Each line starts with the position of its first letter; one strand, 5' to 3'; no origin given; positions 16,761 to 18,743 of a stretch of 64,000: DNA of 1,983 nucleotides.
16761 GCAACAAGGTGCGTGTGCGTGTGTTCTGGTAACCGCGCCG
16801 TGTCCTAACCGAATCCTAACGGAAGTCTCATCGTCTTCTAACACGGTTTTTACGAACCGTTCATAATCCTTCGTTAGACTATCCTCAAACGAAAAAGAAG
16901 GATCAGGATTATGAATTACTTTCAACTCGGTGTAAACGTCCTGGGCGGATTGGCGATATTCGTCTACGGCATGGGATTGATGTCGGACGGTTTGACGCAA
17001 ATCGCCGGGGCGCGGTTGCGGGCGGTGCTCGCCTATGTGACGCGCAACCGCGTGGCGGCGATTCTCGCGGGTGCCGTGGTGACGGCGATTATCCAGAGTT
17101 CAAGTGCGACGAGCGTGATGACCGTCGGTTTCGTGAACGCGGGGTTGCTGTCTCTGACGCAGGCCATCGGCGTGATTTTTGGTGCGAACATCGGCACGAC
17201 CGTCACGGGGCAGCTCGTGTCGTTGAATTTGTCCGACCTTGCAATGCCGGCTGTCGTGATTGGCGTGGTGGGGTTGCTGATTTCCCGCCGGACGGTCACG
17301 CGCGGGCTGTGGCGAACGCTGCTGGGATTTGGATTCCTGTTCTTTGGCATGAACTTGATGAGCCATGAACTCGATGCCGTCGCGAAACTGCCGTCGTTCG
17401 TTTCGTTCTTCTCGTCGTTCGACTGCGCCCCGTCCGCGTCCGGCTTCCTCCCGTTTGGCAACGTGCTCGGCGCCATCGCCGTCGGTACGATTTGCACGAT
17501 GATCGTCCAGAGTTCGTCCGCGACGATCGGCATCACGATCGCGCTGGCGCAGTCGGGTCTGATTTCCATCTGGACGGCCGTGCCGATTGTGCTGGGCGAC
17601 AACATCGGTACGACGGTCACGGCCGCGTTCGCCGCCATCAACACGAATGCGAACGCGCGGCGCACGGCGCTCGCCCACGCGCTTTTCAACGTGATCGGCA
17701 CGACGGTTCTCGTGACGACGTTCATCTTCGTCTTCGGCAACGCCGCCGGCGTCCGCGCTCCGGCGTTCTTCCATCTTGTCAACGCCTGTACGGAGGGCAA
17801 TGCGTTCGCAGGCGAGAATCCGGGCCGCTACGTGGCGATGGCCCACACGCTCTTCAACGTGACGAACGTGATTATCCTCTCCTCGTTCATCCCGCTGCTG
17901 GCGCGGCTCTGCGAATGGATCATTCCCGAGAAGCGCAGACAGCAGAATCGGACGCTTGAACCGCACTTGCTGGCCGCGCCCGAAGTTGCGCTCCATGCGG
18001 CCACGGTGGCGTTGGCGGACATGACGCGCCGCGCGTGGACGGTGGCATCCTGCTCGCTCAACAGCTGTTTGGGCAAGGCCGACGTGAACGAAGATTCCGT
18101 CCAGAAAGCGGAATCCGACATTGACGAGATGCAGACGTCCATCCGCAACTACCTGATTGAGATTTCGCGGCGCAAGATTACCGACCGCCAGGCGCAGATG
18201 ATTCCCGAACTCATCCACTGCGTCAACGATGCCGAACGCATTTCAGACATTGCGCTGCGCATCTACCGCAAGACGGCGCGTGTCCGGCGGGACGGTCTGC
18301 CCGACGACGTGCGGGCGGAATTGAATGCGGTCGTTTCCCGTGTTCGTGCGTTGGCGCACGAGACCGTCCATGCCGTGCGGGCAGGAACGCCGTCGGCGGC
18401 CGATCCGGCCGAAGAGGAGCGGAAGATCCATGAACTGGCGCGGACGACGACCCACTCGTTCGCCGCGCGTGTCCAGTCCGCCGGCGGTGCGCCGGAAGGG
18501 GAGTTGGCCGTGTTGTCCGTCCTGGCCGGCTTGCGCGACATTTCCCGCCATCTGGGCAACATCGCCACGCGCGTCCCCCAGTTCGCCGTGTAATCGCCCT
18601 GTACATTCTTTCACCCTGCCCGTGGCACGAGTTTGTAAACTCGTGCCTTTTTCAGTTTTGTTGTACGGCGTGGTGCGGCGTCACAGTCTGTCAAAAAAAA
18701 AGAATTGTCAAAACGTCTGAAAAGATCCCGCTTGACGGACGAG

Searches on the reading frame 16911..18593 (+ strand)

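Call 21: search_protein_families(library=pfam, proteins=[window:16911-18593:+], max_evalue=0.00001)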
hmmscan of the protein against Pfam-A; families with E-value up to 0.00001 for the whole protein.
window:16911-18593:+ (560 aa): 2 families
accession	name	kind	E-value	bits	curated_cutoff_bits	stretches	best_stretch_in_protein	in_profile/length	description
PF02690.20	Na_Pi_cotrans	-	2.1e-60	203.1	29.1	2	16-151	1-136/137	Na+/Pi-cotransporter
PF01895.24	PhoU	-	2e-07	31.7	23.5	0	396-453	29-87/89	PhoU domain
